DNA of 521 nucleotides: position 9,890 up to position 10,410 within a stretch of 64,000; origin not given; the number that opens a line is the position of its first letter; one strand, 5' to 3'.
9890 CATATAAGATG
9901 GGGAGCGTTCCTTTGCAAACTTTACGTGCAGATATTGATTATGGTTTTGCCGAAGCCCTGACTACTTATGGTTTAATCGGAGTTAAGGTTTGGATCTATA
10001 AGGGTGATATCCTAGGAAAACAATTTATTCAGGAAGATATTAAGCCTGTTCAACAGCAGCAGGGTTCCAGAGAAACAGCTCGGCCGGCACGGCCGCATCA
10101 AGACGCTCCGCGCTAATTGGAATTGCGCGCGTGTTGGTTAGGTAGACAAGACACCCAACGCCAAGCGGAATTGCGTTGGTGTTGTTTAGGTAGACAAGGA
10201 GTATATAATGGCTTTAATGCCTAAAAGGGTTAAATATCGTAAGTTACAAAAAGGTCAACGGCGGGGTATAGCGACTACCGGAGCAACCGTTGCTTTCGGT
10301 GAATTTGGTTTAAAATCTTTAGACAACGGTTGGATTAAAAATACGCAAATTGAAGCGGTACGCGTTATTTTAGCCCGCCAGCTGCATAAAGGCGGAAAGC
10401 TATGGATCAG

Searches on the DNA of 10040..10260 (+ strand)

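Call 21: build_rna_model(alignment_id=A1, structure=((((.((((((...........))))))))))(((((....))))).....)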
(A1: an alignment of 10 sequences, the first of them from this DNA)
Model R1 built from alignment A1 (10 sequences, 51 columns); structure: as given.
model positions 51; base pairs 15; branch points 1; effective number of sequences 8.48; information 1.086 bits per position. Calibrated on 0.2 Mb of random sequence (short: E-values are rough).
structure used (alignment columns):
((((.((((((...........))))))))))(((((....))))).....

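Call 23: search_with_rna_model(model_id=R1, source=window, max_evalue=10, show_alignments=6)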
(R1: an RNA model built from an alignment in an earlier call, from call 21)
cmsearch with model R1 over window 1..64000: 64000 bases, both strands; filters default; matches with E-value up to 10: 5.
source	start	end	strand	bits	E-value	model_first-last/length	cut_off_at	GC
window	10151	10201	+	70.3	2.1e-16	1-51/51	no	0.51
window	18379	18429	+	61.6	3.9e-14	1-51/51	no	0.49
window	46781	46831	+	37.4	7.3e-08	1-51/51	no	0.61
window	10103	10150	+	32.4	1.4e-06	1-51/51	no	0.54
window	36573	36591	-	6.9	5.7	8-26/51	no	0.47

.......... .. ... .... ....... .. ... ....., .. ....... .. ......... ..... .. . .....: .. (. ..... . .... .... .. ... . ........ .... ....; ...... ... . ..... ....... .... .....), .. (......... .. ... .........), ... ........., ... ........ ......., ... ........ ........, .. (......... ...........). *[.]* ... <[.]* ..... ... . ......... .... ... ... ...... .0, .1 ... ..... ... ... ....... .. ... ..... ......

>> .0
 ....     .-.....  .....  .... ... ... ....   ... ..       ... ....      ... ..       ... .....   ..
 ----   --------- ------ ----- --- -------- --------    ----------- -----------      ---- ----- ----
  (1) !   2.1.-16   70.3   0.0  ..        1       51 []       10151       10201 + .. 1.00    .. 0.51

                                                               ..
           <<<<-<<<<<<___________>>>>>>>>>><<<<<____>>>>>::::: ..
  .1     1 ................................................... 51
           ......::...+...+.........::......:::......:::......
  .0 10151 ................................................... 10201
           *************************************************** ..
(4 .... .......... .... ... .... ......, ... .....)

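Call 26: search_with_rna_model(model_id=R1, sources=[L001, L002, L003, L004, L005, L006, L007, L008, L009, L010, L011, L012, L013, L014, L015, L016, L017, L018, L019, L020, L021, L022, L023, L024, L025, L026, L027, L028, L029, L030, L031, L032, L033, L034, L035, L036, L037, L038, L039, L040, L041, L042, L043, L044, L045, L046, L047, L048, L049, L050, L051, L052, L053, L054, L055, L056, L057, L058, L059, L060, L061, L062, L063, L064, L065, L066, L067, L068, L069, L070, L071, L072, L073, L074, L075, L076, L077, L078, L079, L080, window], max_evalue=0.01, make_alignment=true)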
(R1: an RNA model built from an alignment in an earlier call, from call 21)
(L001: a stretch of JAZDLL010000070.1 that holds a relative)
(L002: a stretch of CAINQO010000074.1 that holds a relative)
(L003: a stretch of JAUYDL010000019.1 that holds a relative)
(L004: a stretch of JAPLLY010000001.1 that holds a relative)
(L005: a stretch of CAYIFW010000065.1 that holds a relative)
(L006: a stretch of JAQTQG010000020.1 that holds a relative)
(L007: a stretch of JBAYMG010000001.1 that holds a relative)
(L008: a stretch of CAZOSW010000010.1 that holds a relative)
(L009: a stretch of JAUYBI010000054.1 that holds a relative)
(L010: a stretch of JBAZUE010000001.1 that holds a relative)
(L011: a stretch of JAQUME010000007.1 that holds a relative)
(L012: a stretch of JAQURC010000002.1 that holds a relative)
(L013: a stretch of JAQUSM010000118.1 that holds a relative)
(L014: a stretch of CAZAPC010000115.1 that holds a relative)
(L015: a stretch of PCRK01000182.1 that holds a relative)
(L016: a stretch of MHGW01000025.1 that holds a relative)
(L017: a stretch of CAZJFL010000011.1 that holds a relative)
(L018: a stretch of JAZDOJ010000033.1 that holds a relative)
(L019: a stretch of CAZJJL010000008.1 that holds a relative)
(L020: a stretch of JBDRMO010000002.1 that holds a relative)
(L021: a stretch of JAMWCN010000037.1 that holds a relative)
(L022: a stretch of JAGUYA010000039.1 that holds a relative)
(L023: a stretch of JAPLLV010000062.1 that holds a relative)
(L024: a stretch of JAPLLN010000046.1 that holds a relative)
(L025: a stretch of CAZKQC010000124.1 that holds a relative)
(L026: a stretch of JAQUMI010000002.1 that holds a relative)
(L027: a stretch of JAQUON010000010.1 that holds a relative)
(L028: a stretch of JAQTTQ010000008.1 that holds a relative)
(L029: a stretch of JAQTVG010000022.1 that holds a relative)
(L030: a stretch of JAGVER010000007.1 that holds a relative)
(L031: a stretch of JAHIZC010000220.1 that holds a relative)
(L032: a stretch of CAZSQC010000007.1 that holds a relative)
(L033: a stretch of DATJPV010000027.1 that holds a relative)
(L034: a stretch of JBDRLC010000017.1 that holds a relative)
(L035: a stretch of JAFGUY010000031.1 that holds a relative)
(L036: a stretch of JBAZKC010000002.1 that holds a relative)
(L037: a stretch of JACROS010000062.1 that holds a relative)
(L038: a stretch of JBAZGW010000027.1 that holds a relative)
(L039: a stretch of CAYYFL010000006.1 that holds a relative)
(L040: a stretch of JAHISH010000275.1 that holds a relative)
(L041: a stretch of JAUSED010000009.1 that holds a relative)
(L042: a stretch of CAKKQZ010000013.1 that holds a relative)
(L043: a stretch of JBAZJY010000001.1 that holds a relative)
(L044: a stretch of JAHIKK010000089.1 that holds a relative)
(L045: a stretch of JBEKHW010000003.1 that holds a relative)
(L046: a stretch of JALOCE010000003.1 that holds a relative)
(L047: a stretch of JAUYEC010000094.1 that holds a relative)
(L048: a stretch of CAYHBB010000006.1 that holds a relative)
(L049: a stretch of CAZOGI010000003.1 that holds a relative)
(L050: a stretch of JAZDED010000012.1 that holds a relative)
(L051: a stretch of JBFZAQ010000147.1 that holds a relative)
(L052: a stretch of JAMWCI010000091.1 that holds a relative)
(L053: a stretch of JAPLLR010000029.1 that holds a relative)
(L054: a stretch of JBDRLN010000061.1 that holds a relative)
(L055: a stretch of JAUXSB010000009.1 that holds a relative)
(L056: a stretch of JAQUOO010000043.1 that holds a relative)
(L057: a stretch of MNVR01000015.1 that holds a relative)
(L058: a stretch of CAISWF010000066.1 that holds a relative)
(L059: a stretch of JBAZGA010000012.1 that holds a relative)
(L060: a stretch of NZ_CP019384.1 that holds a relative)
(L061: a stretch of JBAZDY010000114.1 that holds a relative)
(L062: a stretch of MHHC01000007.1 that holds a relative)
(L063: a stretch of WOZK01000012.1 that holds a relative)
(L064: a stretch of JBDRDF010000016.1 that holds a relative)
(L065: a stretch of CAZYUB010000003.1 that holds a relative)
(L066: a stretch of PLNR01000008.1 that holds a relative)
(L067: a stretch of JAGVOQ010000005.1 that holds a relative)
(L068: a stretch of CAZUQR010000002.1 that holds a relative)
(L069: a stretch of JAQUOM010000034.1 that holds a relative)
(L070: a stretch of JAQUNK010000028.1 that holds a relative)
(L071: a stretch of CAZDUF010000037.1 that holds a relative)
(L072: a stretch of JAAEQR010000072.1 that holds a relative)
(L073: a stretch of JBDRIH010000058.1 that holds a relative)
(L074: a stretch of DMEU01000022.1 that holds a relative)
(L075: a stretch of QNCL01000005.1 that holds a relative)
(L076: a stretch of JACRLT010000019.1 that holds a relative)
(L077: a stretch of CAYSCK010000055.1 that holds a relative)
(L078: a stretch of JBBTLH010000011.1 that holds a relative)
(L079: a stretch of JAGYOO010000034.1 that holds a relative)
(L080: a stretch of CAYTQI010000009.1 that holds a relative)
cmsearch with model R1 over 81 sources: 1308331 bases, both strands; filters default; matches with E-value up to 0.01: 39.
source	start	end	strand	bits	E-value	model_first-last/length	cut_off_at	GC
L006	14395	14445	+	72.8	9.8e-16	1-51/51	no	0.55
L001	4766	4816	+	70.9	3.1e-15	1-51/51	no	0.55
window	10151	10201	+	70.3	4.3e-15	1-51/51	no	0.51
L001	15723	15773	+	69.6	6.6e-15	1-51/51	no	0.55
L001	10510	10560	+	68.3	1.5e-14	1-51/51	no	0.47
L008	13571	13621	+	67.4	2.5e-14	1-51/51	no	0.65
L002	1939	1989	+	66.2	4.9e-14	1-51/51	no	0.47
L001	10433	10483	+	63.8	2.1e-13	1-51/51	no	0.57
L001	1841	1891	+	62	6.2e-13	1-51/51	no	0.61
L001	1022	1072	+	62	6.3e-13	1-51/51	no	0.59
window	18379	18429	+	61.6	8e-13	1-51/51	no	0.49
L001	4272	4322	+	56.1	2.1e-11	1-51/51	no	0.55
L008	9945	9994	+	54.7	4.8e-11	1-51/51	no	0.64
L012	10413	10462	+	51.6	3.1e-10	1-51/51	no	0.54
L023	3530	3578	+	50.7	5.3e-10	1-51/51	no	0.53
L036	4507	4556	+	46.4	6.9e-09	1-51/51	no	0.64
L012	15556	15606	+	45.1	1.4e-08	1-51/51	no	0.65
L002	10413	10464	+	44.4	2.3e-08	1-51/51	no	0.52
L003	302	352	+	42.2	8.2e-08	1-51/51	no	0.55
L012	4431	4481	+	42.2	8.5e-08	1-51/51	no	0.61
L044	2027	2075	+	41.2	1.5e-07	1-51/51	no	0.65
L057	1303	1355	+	38.4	7.9e-07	1-51/51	no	0.47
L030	15781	15833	+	36.7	2.2e-06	1-51/51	no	0.49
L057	4482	4534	+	35.7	4e-06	1-51/51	no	0.49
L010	1324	1372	+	34.2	1e-05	1-51/51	no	0.59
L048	1316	1364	+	30.6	8.5e-05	1-51/51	no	0.55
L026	15516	15564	+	30.5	9e-05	1-51/51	no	0.61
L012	9942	9992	+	28.9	0.00023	1-51/51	no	0.67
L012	1313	1363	+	28.1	0.00037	1-51/51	no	0.59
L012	4883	4933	+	27.2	0.00064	1-51/51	no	0.57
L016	7429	7474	+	27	0.00072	1-51/51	no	0.54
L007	9941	9992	+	26.9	0.00078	1-51/51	no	0.48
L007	10423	10473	+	24.3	0.0036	1-51/51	no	0.51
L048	6477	6525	+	24.1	0.0042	1-51/51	no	0.59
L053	15763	15811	+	23.8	0.0049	1-51/51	no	0.53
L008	13463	13569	+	23.7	0.0052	1-51/51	no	0.56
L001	1892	1920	+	23.1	0.0073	1-51/51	no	0.55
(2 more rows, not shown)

Alignment A2: 39 matches aligned to the model, 130 columns, each read 5' to 3' on its own strand. Consensus structure (alignment columns), stored with it:
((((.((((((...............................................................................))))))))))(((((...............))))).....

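Call 34: search_with_rna_model(model_id=R1, sources=[L081, L082, L083, L084, L085, L086, L087, L088, L089, L090, L091, L092, L093, L094, L095, L096, L097, L098, L099, L100, L101, L102, L103, L104, L105, L106, L107, L108, L109, L110, L111, L112, L113, L114, L115, L116, L117, L118, L119, L120, L121, L122, L123, L124, L125, L126, L127, L128, L129, L130, L131, L132, L133, L134, L135, L136, L137, L138, L139, L140, L141, L142, L143, L144, L145, L146, L147, L148, L149, L150, L151, L152, L153, L154, L155, L156, L157, L158, L159, L160], max_evalue=0.01, make_alignment=true)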
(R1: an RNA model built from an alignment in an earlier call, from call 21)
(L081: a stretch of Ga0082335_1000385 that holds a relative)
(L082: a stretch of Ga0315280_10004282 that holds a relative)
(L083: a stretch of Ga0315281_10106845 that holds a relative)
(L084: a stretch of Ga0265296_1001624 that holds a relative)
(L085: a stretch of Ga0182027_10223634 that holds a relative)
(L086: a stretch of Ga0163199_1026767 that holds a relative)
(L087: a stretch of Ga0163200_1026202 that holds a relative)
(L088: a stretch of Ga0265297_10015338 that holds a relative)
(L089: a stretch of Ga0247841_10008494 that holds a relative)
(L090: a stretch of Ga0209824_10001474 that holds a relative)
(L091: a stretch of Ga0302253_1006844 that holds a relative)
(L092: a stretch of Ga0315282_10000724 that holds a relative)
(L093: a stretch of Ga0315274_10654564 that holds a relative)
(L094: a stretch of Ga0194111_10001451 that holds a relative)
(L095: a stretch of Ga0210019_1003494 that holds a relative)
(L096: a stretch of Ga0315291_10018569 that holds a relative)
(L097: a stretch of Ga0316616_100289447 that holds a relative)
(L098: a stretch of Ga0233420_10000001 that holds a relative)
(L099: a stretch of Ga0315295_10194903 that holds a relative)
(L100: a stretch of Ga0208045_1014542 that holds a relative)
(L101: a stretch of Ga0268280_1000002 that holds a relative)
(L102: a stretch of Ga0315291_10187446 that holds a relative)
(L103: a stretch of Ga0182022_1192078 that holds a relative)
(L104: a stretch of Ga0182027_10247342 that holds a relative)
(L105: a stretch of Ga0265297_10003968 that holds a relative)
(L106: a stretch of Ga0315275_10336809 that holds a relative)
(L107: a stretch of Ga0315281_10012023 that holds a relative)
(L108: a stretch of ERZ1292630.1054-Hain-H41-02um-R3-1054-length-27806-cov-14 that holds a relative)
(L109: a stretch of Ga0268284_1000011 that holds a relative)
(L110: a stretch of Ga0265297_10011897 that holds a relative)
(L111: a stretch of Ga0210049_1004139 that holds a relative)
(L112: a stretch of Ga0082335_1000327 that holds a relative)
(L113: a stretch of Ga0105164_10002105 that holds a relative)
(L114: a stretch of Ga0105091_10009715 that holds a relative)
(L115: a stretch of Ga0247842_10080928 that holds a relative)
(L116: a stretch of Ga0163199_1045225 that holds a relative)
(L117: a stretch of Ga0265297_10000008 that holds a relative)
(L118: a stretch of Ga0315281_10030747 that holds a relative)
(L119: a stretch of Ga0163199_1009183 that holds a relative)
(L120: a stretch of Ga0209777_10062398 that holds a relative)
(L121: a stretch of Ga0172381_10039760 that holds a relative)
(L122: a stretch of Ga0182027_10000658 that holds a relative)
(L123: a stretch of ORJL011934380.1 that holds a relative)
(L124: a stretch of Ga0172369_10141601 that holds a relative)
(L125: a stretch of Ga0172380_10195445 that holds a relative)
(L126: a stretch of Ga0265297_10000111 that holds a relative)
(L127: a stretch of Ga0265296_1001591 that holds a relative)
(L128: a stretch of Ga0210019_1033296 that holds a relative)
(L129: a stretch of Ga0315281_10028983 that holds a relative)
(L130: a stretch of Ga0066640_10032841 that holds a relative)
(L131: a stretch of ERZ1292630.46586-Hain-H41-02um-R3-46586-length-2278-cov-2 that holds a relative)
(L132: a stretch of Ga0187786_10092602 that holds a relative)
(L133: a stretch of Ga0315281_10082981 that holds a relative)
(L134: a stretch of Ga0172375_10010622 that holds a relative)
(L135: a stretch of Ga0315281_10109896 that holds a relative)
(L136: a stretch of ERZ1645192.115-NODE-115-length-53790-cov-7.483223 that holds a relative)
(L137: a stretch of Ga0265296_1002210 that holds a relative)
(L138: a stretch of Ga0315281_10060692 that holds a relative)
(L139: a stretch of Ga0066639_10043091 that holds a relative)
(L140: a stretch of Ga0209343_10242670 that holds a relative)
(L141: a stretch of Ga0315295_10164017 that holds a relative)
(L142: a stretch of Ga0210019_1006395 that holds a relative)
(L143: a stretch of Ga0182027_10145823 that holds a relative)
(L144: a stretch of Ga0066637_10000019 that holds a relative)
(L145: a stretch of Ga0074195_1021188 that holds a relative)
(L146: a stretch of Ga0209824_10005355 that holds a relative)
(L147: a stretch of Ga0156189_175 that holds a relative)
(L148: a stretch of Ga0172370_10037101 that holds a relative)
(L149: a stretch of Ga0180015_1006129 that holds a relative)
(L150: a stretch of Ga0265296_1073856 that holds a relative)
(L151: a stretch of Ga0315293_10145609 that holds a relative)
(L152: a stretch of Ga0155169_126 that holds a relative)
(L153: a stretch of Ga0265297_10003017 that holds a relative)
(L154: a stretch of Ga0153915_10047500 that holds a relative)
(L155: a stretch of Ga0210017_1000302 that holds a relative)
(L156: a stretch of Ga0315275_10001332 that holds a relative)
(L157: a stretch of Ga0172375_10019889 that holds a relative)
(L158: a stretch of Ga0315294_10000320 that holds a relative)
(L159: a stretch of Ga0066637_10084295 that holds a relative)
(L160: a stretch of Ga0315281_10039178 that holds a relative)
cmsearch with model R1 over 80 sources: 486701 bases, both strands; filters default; matches with E-value up to 0.01: 122.
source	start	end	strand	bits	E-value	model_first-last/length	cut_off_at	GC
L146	1497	1547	+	75.3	8.1e-17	1-51/51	no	0.63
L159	692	742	+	75.3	8.2e-17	1-51/51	no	0.59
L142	1594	1644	+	74.5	1.3e-16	1-51/51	no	0.65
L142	981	1031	+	73.8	2e-16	1-51/51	no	0.55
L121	3904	3954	-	72.4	4.7e-16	1-51/51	no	0.51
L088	7939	7989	-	71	1e-15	1-51/51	no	0.51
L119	5194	5244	-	70.7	1.3e-15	1-51/51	no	0.53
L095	12830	12880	+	70.7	1.3e-15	1-51/51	no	0.57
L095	12961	13011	+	70.4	1.6e-15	1-51/51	no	0.63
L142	1475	1525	+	70.3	1.6e-15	1-51/51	no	0.63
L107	4250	4300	+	69.3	3e-15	1-51/51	no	0.55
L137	1444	1494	+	68.8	4e-15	1-51/51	no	0.55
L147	2393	2443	+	68.5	4.6e-15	1-51/51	no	0.57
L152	3750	3800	+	68.5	4.6e-15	1-51/51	no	0.57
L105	13717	13767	-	68.4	5.1e-15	1-51/51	no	0.55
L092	8806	8856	+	67.9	6.6e-15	1-51/51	no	0.55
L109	2510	2560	+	67.8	7.1e-15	1-51/51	no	0.59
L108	6324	6374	-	65.8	2.5e-14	1-51/51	no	0.55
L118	3169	3219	-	65.4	3e-14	1-51/51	no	0.57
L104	1988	2038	-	65.3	3.2e-14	1-51/51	no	0.53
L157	1066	1116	-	65.2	3.5e-14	1-51/51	no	0.57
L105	13641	13691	-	64.5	5e-14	1-51/51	no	0.43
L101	1017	1067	+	64.3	5.8e-14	1-51/51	no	0.47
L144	1669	1719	-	63.9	7.4e-14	1-51/51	no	0.59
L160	4811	4862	+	63.9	7.6e-14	1-51/51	no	0.58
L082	1819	1869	+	63.8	7.7e-14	1-51/51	no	0.57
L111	10538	10588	+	63.8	7.7e-14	1-51/51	no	0.57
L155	553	603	-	63.8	7.7e-14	1-51/51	no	0.57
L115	193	244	+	63.4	9.7e-14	1-51/51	no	0.54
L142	5273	5323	-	63.3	1.1e-13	1-51/51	no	0.45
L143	1753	1803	+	63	1.3e-13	1-51/51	no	0.53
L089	9767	9817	+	62.3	2e-13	1-51/51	no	0.57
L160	1070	1121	+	61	4.1e-13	1-51/51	no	0.56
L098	6488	6538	+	60.5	5.6e-13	1-51/51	no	0.53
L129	5159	5209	-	60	7.4e-13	1-51/51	no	0.53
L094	9908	9957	+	59.6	9.6e-13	1-51/51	no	0.62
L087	665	715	+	59.1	1.3e-12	1-51/51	no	0.55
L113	659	708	-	59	1.4e-12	1-51/51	no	0.62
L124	146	196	+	58.8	1.5e-12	1-51/51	no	0.53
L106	1279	1327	+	58.5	1.9e-12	1-51/51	no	0.63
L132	94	143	+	58.3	2.2e-12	1-51/51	no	0.58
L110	5021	5070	-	57.9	2.6e-12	1-51/51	no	0.62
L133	2591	2640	+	57.7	3e-12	1-51/51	no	0.58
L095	11053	11102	+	57.6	3.3e-12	1-51/51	no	0.62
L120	1441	1491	-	57.2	4.1e-12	1-51/51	no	0.57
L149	606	656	+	57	4.6e-12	1-51/51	no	0.59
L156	5772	5821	+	56.8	5.2e-12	1-51/51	no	0.56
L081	511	561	-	56.2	7.2e-12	1-51/51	no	0.55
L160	1148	1199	+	55.8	9.1e-12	1-51/51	no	0.56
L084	3638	3686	-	55.7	9.9e-12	1-51/51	no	0.53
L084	3560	3611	-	55.6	1e-11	1-51/51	no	0.56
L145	178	227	+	55.6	1.1e-11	1-51/51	no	0.58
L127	1075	1123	-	54.9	1.6e-11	1-51/51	no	0.57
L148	4052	4101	-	54.6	1.9e-11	1-51/51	no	0.64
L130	2248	2296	+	54.6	1.9e-11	1-51/51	no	0.59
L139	558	606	+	54.6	1.9e-11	1-51/51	no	0.59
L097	51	101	+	54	2.7e-11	1-51/51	no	0.59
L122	3328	3376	-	53.2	4.3e-11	1-51/51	no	0.47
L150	388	437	-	53.1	4.7e-11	1-51/51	no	0.58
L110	4789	4839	-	52.3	7.5e-11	1-51/51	no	0.61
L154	822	872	+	52.3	7.7e-11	1-51/51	no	0.55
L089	4215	4265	-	52.2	8.2e-11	1-51/51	no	0.67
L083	1005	1054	-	52.1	8.4e-11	1-51/51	no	0.56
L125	835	884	-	52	9e-11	1-51/51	no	0.62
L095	11188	11236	+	51.7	1.1e-10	1-51/51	no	0.61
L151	1076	1124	+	51.3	1.4e-10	1-51/51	no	0.65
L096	5472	5523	-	51.2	1.4e-10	1-51/51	no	0.58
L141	1953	2001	-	50.8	1.8e-10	1-51/51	no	0.53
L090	4316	4365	-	50.6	2e-10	1-51/51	no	0.58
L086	115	164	+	50.4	2.4e-10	1-51/51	no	0.6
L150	1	46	-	50.1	2.7e-10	1-47/51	3'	0.61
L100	997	1046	-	50.1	2.9e-10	1-51/51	no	0.56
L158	2236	2285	-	49.6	3.9e-10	1-51/51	no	0.62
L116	1509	1558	-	49.5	4.1e-10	1-51/51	no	0.58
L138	2535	2583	-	49.4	4.3e-10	1-51/51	no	0.59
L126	334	380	+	49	5.5e-10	1-51/51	no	0.64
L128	2840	2891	+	48.8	5.9e-10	1-51/51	no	0.62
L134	5094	5142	-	48.7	6.5e-10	1-51/51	no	0.45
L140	426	474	-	48.6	7e-10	1-51/51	no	0.57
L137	3078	3127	+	48.4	7.5e-10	1-51/51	no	0.66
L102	967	1017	-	47.7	1.2e-09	1-51/51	no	0.73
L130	2373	2423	+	47.5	1.3e-09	1-51/51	no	0.53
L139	683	733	+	47.5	1.3e-09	1-51/51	no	0.53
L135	866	914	-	47.4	1.4e-09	1-51/51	no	0.67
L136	11420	11469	-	46.9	1.9e-09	1-51/51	no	0.56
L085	124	172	-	45.9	3.3e-09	1-51/51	no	0.43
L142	887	928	+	45.7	3.8e-09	1-51/51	no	0.57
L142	934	975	+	45.7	3.8e-09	1-51/51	no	0.57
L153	10840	10891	-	45.6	4e-09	1-51/51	no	0.67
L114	1884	1933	+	44.3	8.8e-09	1-51/51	no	0.68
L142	691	740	+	43.6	1.3e-08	1-51/51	no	0.6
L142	5496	5545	-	43.6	1.3e-08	1-51/51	no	0.6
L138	2463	2512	-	43.5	1.4e-08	1-51/51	no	0.54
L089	4273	4323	+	43.5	1.4e-08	1-51/51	no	0.55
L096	5396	5446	-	43.1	1.8e-08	1-51/51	no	0.59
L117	6746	6795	+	42.6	2.4e-08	1-51/51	no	0.66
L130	2324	2371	+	42.4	2.7e-08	1-51/51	no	0.52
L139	634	681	+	42.4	2.7e-08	1-51/51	no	0.52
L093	178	227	+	42.1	3.3e-08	1-51/51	no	0.64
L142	791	840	+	41.9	3.7e-08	1-51/51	no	0.62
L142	5396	5445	-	41.9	3.7e-08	1-51/51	no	0.62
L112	1446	1497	-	40.8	7e-08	1-51/51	no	0.58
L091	792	840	+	40.6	7.9e-08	1-51/51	no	0.47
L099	152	202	+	40.3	9.6e-08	1-51/51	no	0.51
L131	2121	2169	+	39.4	1.7e-07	1-51/51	no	0.63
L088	8268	8345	-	38.2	3.3e-07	1-51/51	no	0.49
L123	142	192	+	37.5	5.2e-07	1-51/51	no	0.57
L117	2252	2303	-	37.2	6.3e-07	1-51/51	no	0.5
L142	5332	5372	-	35.6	1.6e-06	1-51/51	no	0.46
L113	11091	11139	+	34.3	3.5e-06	1-51/51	no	0.65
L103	425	473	-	33.9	4.3e-06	1-51/51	no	0.59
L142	1430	1471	+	33.9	4.3e-06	1-51/51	no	0.6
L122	12614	12665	-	33.7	4.9e-06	1-51/51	no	0.52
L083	44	89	-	29.9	4.7e-05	1-51/51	no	0.5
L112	6416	6471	+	29.4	6.4e-05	1-51/51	no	0.55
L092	8857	8885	+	26.5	0.00036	1-51/51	no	0.59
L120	2209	2270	-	26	0.00049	1-51/51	no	0.53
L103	490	519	-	24.7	0.001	2-31/51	no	0.5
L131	1842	1890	+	24.3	0.0014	1-51/51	no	0.67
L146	3375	3466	+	23.3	0.0025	1-51/51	no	0.62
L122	12666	12711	-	21.3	0.008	1-46/51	no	0.52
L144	1733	1778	-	21.1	0.0091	1-51/51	no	0.63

Alignment A3: 122 matches aligned to the model, 129 columns, each read 5' to 3' on its own strand. Consensus structure (alignment columns), stored with it:
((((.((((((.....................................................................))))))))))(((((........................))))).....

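Call 46: build_rna_model(alignment_id=A3)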
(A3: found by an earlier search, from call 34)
Model R2 built from alignment A3 (122 sequences, 129 columns); structure: stored with the alignment.
model positions 51; base pairs 15; branch points 1; effective number of sequences 15.17; information 1.086 bits per position. Calibrated on 0.2 Mb of random sequence (short: E-values are rough).
structure used (alignment columns):
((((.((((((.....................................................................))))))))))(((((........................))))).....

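Call 47: search_with_rna_model(model_id=R2, source=window, max_evalue=10, filters=off, show_alignments=8)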
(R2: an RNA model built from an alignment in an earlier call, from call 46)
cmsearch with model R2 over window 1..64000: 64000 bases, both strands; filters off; matches with E-value up to 10: 8.
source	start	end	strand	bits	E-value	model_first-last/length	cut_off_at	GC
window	10151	10201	+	60.5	5.7e-13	1-51/51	no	0.51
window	18379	18429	+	48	7.4e-10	1-51/51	no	0.49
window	46781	46831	+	33.8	2.4e-06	1-51/51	no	0.61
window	10103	10150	+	31.8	7.7e-06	1-51/51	no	0.54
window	45373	45408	+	12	0.6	1-51/51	no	0.58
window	44234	44292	+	9.7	2.3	1-51/51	no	0.46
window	53476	53505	+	8.1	5.6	1-51/51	no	0.63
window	11138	11184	+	7.2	9.2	1-51/51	no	0.49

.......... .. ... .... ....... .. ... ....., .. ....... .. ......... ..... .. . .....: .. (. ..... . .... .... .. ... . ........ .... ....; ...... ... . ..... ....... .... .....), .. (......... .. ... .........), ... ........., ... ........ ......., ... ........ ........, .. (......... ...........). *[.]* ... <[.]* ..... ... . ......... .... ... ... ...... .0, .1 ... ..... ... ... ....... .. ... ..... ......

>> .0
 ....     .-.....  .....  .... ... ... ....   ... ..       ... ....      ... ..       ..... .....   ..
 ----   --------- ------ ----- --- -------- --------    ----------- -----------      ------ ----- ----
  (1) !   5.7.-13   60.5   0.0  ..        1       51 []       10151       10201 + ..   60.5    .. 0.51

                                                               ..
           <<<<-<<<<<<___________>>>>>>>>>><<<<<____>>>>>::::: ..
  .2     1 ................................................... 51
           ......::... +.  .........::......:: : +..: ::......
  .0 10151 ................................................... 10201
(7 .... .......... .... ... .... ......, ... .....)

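Call 56: search_rna_families(source=window, start=10040, end=10260, threshold=evalue, max_evalue=10)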
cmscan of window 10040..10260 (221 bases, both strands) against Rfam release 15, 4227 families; matches with E-value up to 10: 2.
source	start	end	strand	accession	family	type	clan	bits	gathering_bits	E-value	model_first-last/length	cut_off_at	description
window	10139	10210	+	RF03084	DUF2815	Gene; sRNA;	-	18.9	41.2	0.3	1-62/62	no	DUF2815 RNA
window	10156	10212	+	RF00140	Alpha_RBS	Cis-reg;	-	9.7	38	5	4-82/110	no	Alpha operon ribosome binding site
